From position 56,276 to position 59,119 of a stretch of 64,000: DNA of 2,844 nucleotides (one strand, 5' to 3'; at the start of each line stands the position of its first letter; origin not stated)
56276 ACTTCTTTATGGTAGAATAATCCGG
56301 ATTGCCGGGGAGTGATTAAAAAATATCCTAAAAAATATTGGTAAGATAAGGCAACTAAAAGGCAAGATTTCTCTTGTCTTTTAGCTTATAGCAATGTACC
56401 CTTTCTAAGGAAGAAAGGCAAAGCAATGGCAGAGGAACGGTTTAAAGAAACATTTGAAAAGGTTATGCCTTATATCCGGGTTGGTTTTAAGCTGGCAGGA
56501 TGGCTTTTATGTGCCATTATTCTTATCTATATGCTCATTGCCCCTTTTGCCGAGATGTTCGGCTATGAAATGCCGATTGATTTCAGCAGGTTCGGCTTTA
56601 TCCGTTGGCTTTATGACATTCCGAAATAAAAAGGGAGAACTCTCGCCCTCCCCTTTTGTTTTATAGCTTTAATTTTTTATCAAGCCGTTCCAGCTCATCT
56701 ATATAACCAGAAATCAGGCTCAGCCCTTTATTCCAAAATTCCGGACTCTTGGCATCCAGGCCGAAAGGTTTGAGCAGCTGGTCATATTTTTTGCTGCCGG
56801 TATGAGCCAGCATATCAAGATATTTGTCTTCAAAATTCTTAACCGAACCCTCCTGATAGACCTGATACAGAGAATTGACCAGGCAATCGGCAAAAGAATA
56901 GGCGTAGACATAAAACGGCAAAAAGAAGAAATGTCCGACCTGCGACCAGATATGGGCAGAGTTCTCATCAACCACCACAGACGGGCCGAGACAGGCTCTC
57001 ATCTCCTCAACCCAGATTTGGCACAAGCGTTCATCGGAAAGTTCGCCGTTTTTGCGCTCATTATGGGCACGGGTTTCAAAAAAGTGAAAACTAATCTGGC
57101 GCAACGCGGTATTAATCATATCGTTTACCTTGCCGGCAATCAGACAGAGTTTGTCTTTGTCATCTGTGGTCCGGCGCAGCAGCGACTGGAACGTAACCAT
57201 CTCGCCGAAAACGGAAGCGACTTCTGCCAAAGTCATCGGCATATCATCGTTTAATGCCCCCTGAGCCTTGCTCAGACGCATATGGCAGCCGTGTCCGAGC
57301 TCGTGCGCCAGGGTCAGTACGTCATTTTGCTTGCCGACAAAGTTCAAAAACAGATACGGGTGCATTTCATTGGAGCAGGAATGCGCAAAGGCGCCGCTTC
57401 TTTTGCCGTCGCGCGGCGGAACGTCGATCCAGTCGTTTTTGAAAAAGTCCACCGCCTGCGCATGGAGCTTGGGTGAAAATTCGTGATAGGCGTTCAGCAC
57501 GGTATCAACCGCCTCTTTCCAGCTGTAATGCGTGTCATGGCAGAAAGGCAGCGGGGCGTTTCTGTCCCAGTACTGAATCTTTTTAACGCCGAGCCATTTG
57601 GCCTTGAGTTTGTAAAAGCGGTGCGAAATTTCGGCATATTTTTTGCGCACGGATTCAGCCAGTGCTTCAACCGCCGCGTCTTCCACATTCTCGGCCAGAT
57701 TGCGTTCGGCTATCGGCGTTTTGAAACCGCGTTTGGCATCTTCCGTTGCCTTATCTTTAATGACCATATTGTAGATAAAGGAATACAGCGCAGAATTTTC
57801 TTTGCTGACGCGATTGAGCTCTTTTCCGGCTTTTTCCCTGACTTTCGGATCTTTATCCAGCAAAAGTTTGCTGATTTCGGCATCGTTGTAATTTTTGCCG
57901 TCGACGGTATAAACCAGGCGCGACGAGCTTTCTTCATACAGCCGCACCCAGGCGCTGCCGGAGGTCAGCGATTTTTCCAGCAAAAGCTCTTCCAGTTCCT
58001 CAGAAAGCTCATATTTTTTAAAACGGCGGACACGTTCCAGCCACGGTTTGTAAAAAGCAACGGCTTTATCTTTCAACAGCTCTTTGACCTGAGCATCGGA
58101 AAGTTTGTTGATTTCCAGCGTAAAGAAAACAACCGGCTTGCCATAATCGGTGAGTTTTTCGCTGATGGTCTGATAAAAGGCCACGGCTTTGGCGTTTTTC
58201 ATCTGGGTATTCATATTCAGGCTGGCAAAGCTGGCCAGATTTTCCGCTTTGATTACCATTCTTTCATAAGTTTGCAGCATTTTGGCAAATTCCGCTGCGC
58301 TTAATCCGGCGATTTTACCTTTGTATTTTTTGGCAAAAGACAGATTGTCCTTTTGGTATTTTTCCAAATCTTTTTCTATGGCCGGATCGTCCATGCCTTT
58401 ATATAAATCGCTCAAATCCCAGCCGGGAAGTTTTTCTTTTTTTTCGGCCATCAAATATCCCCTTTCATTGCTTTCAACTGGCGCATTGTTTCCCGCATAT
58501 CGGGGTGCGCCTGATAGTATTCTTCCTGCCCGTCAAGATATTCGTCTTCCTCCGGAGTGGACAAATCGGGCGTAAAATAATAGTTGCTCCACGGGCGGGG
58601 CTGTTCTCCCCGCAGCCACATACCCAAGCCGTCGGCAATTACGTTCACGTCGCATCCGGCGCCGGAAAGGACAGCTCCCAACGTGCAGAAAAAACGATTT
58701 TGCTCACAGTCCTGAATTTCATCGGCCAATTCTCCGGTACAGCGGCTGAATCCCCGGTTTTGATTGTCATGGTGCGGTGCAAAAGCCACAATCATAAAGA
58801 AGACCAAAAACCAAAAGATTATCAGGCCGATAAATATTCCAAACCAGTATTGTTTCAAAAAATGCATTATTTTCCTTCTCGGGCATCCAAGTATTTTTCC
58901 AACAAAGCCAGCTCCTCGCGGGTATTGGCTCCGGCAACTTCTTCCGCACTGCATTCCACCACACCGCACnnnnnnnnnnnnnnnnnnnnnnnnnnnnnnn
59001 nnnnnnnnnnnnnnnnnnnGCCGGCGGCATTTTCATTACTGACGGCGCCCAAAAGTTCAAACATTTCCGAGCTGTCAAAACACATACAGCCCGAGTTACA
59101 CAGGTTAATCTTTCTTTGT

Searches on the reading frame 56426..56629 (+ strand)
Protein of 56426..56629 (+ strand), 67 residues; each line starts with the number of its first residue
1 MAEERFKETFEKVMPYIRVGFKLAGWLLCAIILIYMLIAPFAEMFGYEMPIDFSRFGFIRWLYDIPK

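Call 4: search_protein_families(library=pfam, proteins=[window:56426-56629:+], max_evalue=1)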
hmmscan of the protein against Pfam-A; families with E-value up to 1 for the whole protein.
window:56426-56629:+ (67 aa): 1 family
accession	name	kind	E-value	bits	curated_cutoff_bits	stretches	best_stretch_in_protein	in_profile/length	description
PF23529.1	Microp_apicomplexa_16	-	0.017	15.6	27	1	19-55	26-63/73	Apicomplexa microprotein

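Call 5: search_protein_families(library=ncbifam, proteins=[window:56426-56629:+], max_evalue=1)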
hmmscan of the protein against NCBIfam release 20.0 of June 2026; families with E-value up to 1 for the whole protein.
window:56426-56629:+ (67 aa): 0 families

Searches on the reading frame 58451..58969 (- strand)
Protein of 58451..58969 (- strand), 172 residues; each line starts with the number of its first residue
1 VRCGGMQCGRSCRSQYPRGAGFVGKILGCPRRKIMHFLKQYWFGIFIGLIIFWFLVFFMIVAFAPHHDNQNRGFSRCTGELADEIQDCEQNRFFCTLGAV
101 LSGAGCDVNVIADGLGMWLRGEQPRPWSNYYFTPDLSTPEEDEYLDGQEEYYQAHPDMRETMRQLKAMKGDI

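Call 4: search_protein_families(library=pfam, proteins=[window:58451-58969:-], max_evalue=1)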
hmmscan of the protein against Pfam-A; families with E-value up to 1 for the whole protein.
window:58451-58969:- (172 aa): 1 family
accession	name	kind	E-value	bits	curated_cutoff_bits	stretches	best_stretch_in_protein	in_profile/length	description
PF07779.18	Cas1_AcylT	-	0.0031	16.9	27.3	1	39-71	215-247/482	10 TM Acyl Transferase domain found in Cas1p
